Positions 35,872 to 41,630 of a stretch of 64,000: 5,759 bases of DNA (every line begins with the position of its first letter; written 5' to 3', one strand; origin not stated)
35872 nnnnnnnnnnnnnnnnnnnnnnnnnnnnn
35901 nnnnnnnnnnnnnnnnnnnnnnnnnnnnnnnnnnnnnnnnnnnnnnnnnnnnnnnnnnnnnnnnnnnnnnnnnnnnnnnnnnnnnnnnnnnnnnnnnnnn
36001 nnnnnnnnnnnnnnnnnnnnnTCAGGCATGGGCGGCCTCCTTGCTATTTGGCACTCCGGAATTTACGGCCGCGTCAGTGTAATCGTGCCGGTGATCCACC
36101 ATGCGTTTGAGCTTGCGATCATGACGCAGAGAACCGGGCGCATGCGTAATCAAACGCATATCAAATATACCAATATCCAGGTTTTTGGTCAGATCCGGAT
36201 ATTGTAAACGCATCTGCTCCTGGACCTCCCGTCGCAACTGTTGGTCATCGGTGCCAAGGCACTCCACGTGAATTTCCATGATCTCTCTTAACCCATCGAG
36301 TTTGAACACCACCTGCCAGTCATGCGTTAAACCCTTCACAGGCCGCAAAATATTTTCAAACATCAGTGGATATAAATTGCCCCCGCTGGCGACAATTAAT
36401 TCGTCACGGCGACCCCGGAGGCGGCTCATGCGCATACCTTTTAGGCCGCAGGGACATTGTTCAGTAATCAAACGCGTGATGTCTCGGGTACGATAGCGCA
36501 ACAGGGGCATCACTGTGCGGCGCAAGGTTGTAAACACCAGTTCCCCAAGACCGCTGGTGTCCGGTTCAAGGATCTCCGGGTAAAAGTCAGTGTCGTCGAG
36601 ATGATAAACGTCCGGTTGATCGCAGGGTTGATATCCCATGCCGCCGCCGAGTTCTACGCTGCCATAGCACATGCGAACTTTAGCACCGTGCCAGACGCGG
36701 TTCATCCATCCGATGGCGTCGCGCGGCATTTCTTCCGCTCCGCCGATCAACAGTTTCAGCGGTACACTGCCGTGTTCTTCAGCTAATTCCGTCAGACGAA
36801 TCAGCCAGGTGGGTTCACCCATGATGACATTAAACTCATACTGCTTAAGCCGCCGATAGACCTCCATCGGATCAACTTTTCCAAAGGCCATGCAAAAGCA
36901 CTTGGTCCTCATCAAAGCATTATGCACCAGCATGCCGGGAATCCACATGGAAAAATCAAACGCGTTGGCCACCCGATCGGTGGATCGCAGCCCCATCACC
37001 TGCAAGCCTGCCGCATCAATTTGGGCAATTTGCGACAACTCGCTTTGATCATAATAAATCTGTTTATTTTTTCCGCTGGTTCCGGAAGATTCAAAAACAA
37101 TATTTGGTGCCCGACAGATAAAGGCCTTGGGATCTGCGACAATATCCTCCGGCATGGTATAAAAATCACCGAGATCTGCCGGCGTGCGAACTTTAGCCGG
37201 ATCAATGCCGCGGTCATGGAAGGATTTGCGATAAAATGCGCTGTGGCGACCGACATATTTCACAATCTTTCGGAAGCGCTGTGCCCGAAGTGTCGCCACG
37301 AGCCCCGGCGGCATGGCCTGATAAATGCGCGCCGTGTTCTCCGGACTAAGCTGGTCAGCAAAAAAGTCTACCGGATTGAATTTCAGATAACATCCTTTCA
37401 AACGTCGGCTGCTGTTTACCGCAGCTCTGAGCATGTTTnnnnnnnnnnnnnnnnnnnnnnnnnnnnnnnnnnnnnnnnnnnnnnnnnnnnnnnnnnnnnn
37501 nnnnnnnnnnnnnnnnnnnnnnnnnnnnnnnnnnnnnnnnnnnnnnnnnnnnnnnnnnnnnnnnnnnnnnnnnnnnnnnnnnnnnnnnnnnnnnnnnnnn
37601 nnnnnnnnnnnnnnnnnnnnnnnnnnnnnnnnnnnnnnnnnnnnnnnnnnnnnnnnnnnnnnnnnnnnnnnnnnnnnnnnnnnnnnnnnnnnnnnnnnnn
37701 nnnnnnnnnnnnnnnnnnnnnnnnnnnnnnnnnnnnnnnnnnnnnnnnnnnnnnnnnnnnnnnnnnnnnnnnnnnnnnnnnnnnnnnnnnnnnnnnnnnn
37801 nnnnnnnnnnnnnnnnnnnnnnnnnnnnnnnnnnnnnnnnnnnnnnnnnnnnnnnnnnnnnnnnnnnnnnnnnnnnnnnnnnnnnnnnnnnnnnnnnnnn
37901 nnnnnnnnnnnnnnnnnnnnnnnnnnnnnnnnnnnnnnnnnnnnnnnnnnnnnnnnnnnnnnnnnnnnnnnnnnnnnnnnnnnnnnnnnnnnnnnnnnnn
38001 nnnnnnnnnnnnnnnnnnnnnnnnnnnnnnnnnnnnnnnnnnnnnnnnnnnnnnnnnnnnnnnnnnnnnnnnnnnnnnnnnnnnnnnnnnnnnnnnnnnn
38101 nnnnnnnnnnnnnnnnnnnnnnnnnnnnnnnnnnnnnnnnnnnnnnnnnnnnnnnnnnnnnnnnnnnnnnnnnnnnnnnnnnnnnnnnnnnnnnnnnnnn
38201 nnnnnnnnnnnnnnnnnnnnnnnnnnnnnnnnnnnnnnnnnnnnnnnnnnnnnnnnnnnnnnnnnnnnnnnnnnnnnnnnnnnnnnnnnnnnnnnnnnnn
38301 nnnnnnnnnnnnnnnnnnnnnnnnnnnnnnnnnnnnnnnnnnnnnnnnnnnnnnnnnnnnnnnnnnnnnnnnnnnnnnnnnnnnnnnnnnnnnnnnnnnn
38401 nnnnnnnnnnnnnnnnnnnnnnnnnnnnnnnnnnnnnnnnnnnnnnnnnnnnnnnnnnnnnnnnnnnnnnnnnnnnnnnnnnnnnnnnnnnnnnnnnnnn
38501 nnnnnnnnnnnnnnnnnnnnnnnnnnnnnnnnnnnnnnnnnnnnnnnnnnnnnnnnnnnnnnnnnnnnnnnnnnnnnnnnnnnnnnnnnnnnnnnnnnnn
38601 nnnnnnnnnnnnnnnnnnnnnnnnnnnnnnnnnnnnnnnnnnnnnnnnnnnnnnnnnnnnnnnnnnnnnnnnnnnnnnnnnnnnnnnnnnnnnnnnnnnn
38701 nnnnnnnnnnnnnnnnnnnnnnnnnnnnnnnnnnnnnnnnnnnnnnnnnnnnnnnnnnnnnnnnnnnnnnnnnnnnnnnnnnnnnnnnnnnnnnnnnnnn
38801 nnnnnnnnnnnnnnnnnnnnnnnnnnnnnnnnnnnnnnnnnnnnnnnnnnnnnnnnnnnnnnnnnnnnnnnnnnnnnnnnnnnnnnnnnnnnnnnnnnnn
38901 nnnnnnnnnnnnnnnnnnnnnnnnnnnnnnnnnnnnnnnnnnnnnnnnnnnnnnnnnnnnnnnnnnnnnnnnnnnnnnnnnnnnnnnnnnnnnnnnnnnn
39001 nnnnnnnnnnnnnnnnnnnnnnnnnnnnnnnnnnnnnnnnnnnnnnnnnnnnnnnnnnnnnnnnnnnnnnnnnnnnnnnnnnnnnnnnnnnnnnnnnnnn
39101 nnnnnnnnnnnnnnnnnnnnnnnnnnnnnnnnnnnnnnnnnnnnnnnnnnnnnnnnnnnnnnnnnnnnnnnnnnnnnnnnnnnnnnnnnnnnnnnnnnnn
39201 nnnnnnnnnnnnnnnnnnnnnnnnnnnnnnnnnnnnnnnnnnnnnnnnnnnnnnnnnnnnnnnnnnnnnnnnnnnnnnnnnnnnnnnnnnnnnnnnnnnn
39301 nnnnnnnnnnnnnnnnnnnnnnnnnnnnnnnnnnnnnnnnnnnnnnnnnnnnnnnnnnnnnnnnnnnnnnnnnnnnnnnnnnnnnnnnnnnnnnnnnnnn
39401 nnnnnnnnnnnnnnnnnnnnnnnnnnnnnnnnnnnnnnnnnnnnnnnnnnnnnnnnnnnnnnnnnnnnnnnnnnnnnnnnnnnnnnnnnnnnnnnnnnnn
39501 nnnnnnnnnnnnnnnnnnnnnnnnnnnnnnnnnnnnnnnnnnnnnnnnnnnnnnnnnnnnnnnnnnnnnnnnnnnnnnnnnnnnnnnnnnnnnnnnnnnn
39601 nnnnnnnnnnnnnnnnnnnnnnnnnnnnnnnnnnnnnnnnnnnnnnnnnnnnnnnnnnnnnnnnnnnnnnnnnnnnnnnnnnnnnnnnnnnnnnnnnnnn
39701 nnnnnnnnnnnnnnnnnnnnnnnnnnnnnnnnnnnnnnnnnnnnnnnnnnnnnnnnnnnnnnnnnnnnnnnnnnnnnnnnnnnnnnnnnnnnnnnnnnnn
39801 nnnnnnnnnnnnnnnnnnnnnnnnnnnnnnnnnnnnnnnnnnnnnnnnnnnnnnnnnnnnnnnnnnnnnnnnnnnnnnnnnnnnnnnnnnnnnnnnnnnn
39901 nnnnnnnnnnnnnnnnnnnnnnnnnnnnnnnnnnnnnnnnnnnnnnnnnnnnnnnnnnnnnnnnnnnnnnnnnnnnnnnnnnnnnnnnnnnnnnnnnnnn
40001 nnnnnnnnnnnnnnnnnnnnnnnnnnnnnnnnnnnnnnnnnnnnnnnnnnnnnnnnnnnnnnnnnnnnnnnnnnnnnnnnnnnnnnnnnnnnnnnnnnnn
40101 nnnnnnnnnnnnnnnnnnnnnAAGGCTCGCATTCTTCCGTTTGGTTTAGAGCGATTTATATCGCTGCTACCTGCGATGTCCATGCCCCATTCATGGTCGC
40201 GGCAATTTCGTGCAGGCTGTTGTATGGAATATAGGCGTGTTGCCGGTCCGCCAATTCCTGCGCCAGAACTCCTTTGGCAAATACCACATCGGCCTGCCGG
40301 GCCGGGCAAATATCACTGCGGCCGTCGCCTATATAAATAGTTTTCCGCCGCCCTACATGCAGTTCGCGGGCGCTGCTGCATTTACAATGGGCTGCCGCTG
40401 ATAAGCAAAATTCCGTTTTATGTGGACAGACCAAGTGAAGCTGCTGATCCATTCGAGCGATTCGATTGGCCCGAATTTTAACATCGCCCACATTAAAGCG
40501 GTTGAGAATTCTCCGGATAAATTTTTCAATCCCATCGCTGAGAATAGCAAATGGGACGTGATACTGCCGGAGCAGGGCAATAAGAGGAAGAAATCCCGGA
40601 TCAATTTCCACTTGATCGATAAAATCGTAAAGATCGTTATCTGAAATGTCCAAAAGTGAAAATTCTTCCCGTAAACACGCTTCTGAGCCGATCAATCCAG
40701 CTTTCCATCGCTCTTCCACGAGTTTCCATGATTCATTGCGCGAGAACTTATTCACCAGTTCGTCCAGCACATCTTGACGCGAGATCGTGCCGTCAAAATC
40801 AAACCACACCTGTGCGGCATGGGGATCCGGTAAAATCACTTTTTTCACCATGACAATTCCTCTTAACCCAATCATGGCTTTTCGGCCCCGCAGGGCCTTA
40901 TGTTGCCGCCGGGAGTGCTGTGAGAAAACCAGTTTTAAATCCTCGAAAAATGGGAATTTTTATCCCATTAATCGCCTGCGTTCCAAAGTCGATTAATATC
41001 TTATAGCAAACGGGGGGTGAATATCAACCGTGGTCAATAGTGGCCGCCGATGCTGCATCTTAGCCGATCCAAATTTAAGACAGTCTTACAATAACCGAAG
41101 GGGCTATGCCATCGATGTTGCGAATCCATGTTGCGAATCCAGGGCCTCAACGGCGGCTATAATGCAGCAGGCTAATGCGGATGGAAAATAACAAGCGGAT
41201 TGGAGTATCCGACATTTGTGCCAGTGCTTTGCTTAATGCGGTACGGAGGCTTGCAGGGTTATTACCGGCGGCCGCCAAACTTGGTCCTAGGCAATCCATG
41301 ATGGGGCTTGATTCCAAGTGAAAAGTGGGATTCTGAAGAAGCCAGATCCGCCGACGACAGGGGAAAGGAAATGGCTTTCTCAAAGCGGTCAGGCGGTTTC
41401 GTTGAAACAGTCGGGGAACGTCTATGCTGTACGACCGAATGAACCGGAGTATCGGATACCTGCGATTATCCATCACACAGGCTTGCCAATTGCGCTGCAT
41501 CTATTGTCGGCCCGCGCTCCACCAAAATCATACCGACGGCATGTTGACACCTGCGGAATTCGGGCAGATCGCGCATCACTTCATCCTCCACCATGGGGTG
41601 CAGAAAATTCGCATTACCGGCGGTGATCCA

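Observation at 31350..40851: Ten-gene co-directional cluster: unusual small-molecule or lipid-linked aminated product pathway plus DevCAB-type exporter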

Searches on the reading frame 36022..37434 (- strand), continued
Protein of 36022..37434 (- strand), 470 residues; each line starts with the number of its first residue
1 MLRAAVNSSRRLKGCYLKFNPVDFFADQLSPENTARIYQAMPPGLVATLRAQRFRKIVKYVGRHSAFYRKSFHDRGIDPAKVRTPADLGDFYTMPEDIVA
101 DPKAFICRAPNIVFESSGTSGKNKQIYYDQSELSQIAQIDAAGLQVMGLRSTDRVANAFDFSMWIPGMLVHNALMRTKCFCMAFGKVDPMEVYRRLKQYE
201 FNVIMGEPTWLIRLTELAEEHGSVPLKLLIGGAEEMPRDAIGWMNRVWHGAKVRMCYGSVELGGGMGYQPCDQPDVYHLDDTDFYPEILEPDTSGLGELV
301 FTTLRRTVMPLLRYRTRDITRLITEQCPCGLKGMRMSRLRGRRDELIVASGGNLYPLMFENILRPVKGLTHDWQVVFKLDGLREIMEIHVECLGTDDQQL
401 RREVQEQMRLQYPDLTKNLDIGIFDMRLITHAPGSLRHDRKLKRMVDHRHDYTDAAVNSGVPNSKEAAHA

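Call 78: search_protein_families(library=ncbifam, proteins=[P0121, P0122, P0123, P0124, P0125, P0129], max_evalue=1e-10)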
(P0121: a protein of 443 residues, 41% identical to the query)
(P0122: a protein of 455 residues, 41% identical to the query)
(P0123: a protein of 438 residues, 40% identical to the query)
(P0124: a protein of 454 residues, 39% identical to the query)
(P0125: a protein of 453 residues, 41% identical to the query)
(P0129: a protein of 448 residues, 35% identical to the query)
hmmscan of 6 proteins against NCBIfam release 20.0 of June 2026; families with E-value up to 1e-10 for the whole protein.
P0121 (443 aa): 6 families
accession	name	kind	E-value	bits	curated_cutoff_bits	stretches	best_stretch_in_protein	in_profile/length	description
NF045666.1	DVU1553_fam_AMP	equivalog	1.6e-49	168.8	300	1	28-324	24-330/331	DVU_1553 family AMP-dependent CoA ligase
NF053551.1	FlxY_rubin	equivalog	1e-40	139.8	520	1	29-392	11-391/424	flexirubin biosynthesis putative acyl-CoA ligase FlxY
NF041878.1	paak_haloarch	equivalog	2.8e-40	138.2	700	1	33-393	18-394/427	phenylacetate--CoA ligase PaaK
TIGR02155.1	PA_CoA_ligase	equivalog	7.2e-35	120.3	646.3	1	32-394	12-388/422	phenylacetate--CoA ligase PaaK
TIGR03335.1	F390_ftsA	equivalog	1.9e-25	89.5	458.7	1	38-431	24-443/445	coenzyme F390 synthetase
TIGR02304.1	aden_form_hyp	equivalog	4.9e-13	48.8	251.9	1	177-337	181-338/430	F390 synthetase-related protein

P0122 (455 aa): 7 families
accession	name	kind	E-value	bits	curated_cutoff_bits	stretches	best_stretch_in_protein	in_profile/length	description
NF045666.1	DVU1553_fam_AMP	equivalog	6.9e-59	199.6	300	1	42-345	13-330/331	DVU_1553 family AMP-dependent CoA ligase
NF041878.1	paak_haloarch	equivalog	2.1e-41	141.9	700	1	49-419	10-397/427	phenylacetate--CoA ligase PaaK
NF053551.1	FlxY_rubin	equivalog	1.4e-40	139.3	520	1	47-417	4-393/424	flexirubin biosynthesis putative acyl-CoA ligase FlxY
TIGR02155.1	PA_CoA_ligase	equivalog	1.4e-35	122.7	646.3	1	50-452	6-422/422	phenylacetate--CoA ligase PaaK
TIGR03335.1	F390_ftsA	equivalog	9.6e-25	87.2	458.7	1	52-439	14-429/445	coenzyme F390 synthetase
NF041217.1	BagE_FevW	exception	4.9e-15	55.4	800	1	55-416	16-379/424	bagremycin/ferroverdin synthetase BagE/FevW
TIGR02304.1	aden_form_hyp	equivalog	2.9e-13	49.6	251.9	1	236-352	217-332/430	F390 synthetase-related protein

P0123 (438 aa): 7 families
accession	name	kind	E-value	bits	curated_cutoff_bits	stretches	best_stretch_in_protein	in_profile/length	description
NF045666.1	DVU1553_fam_AMP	equivalog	8.6e-54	182.8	300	1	27-328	17-330/331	DVU_1553 family AMP-dependent CoA ligase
NF041878.1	paak_haloarch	equivalog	7.1e-46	156.6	700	1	27-389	7-387/427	phenylacetate--CoA ligase PaaK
NF053551.1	FlxY_rubin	equivalog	4.2e-39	134.5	520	1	31-399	7-391/424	flexirubin biosynthesis putative acyl-CoA ligase FlxY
TIGR02155.1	PA_CoA_ligase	equivalog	5.9e-34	117.3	646.3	1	30-386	5-374/422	phenylacetate--CoA ligase PaaK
TIGR03335.1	F390_ftsA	equivalog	6.1e-25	87.8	458.7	1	39-436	20-445/445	coenzyme F390 synthetase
NF041217.1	BagE_FevW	exception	2.8e-19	69.4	800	1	34-328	14-310/424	bagremycin/ferroverdin synthetase BagE/FevW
TIGR02304.1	aden_form_hyp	equivalog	1.5e-14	53.9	251.9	1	183-335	182-332/430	F390 synthetase-related protein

P0124 (454 aa): 6 families
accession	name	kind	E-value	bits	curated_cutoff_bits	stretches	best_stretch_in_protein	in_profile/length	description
NF045666.1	DVU1553_fam_AMP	equivalog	1.8e-42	145.6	300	1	32-330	22-330/331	DVU_1553 family AMP-dependent CoA ligase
TIGR02155.1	PA_CoA_ligase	equivalog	1.4e-34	119.4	646.3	1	33-438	8-422/422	phenylacetate--CoA ligase PaaK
NF041878.1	paak_haloarch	equivalog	4.4e-32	111.2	700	1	33-388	13-382/427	phenylacetate--CoA ligase PaaK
NF053551.1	FlxY_rubin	equivalog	3.3e-31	108.5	520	1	33-401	9-391/424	flexirubin biosynthesis putative acyl-CoA ligase FlxY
TIGR03335.1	F390_ftsA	equivalog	4.7e-20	71.7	458.7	1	41-324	22-324/445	coenzyme F390 synthetase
NF041217.1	BagE_FevW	exception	8.5e-12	44.7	800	1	200-320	178-302/424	bagremycin/ferroverdin synthetase BagE/FevW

P0125 (453 aa): 6 families
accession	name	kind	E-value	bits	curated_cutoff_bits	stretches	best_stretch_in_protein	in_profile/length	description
NF045666.1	DVU1553_fam_AMP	equivalog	1.4e-47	162.4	300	1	35-330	25-331/331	DVU_1553 family AMP-dependent CoA ligase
NF053551.1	FlxY_rubin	equivalog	1.1e-26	93.6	520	1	38-354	14-347/424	flexirubin biosynthesis putative acyl-CoA ligase FlxY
NF041878.1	paak_haloarch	equivalog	9.4e-25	87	700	1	36-399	16-395/427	phenylacetate--CoA ligase PaaK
TIGR02155.1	PA_CoA_ligase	equivalog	2.1e-23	82.5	646.3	1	34-397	9-386/422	phenylacetate--CoA ligase PaaK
TIGR03335.1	F390_ftsA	equivalog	1.1e-16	60.6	458.7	1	36-325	17-326/445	coenzyme F390 synthetase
NF041217.1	BagE_FevW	exception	3.4e-13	49.4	800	1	40-321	20-303/424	bagremycin/ferroverdin synthetase BagE/FevW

P0129 (448 aa): 7 families
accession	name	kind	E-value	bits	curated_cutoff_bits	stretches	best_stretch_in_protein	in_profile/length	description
NF045666.1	DVU1553_fam_AMP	equivalog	1.9e-57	194.8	300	1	34-329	22-330/331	DVU_1553 family AMP-dependent CoA ligase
NF041878.1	paak_haloarch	equivalog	4.5e-41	140.8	700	1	35-397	13-391/427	phenylacetate--CoA ligase PaaK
NF053551.1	FlxY_rubin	equivalog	8e-40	136.8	520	1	34-358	8-350/424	flexirubin biosynthesis putative acyl-CoA ligase FlxY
TIGR02155.1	PA_CoA_ligase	equivalog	4.5e-35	121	646.3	1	38-437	11-422/422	phenylacetate--CoA ligase PaaK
TIGR03335.1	F390_ftsA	equivalog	4.5e-26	91.6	458.7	1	41-423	20-429/445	coenzyme F390 synthetase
NF041217.1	BagE_FevW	exception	1.3e-15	57.3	800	1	39-328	17-312/424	bagremycin/ferroverdin synthetase BagE/FevW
TIGR02304.1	aden_form_hyp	equivalog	1.5e-12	47.2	251.9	0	183-364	181-364/430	F390 synthetase-related protein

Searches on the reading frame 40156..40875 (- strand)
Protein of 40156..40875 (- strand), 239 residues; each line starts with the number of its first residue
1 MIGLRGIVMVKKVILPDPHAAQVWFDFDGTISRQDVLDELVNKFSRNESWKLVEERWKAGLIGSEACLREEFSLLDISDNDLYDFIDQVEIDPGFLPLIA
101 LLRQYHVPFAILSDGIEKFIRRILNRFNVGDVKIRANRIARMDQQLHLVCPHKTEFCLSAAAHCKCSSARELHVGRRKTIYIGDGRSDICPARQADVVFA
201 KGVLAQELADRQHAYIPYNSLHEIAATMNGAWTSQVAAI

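Call 3: search_protein_families(library=pfam, proteins=[window:40156-40875:-], max_evalue=0.01)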
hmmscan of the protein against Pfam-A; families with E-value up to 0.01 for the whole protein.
window:40156-40875:- (239 aa): 4 families
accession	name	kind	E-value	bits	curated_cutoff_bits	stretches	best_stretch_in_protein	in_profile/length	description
PF12710.13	HAD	-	4.3e-15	57.1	27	1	24-190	2-186/189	haloacid dehalogenase-like hydrolase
PF06888.18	Put_Phosphatase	-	4e-12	46.5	27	1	23-200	3-196/234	Putative Phosphatase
PF00702.32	Hydrolase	-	3.8e-06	27.9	26.4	1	25-196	6-191/191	haloacid dehalogenase-like hydrolase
PF13419.12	HAD_2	-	0.00043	20.9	23.8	0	170-199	146-175/178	Haloacid dehalogenase-like hydrolase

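Call 4: search_protein_families(library=ncbifam, proteins=[window:40156-40875:-], max_evalue=0.01)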
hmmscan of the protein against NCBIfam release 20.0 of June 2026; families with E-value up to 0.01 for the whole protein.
window:40156-40875:- (239 aa): 7 families
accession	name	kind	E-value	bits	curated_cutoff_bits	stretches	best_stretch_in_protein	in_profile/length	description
TIGR01489.1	DKMTPPase-SF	subfamily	1.8e-34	119.5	81.55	1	23-201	4-187/188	MtnX-like HAD-IB family phosphatase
NF007103.0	PRK09552.1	equivalog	4e-27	95.3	292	1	21-230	4-214/220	2-hydroxy-3-keto-5-methylthiopentenyl-1-phosphate phosphatase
TIGR01488.1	HAD-SF-IB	subfamily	2.4e-23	83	45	1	23-193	2-175/177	HAD-IB family phosphatase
TIGR03333.1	salvage_mtnX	equivalog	3.1e-21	76.3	303.2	1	23-228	2-208/214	2-hydroxy-3-keto-5-methylthiopentenyl-1-phosphate phosphatase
TIGR00338.1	serB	equivalog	3.6e-12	46.4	144.15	1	21-200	15-192/219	phosphoserine phosphatase SerB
TIGR01491.1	HAD-SF-IB-PSPlk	hypoth_equivalog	9.3e-06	25.5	151.9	1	23-200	7-187/201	phosphoserine phosphatase-like hydrolase, archaeal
NF008350.0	PRK11133.1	equivalog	0.00016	21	413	1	23-197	113-285/324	phosphoserine phosphatase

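Call 30: search_solved_structures(query=window:40156-40851:-, max_evalue=0.001)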
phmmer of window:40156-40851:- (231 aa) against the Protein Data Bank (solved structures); distinct sequences matched with E-value up to 0.001: 12.
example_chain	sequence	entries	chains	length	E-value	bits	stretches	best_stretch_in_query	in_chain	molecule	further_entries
2fea_A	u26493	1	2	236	3e-17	66.4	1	17-219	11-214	2-hydroxy-3-keto-5-methylthiopentenyl-1-phosphate phosphatase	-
6hyy_A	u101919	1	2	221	4.5e-11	46.1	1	13-208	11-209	Phosphoserine phosphatase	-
6q6j_A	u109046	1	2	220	4.6e-11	46.1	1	13-208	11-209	Phosphoserine phosphatase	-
1nnl_A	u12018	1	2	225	4.8e-11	46.1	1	13-208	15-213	L-3-phosphoserine phosphatase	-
6hyj_A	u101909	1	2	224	4.8e-11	46.1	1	13-208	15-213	Phosphoserine phosphatase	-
1l8l_A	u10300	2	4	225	5.8e-11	45.8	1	13-208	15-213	L-3-phosphoserine phosphatase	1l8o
9qhb_A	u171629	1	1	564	4.1e-06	29.9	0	4-37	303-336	Engineered tetratricopeptide repeat protein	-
8bu0_A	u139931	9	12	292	1.1e-05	28.6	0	4-37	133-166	Consensus tetratricopeptide repeat protein | Crystal structure of an 8-repeat consensus TPR superhelix with Zinc. | Monomer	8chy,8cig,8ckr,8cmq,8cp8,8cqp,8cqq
7qpl_A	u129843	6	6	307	2.1e-05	27.6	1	17-182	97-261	O-phosphoserine phosphohydrolase | Phosphoserine phosphatase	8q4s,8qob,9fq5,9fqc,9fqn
1f5s_A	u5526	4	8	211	6e-05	26.1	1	15-192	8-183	PHOSPHOSERINE PHOSPHATASE (PSP) | Phosphoserine Phosphatase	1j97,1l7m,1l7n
4eze_A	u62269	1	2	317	0.00024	24.1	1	10-188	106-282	Haloacid dehalogenase-like hydrolase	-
1l7o_A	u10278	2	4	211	0.00029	23.9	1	15-192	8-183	PHOSPHOSERINE PHOSPHATASE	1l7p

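Call 41: search_protein_families(library=padloc, proteins=[window:40156-40851:-], max_evalue=0.00001)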
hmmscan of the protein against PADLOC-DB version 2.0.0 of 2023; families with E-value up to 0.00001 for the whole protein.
window:40156-40851:- (231 aa): 0 families

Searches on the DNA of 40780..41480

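Call 35: search_rna_families(source=window, start=40780, end=41480, threshold=evalue, max_evalue=1)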
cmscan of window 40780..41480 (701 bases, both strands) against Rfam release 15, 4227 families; matches with E-value up to 1: 0.
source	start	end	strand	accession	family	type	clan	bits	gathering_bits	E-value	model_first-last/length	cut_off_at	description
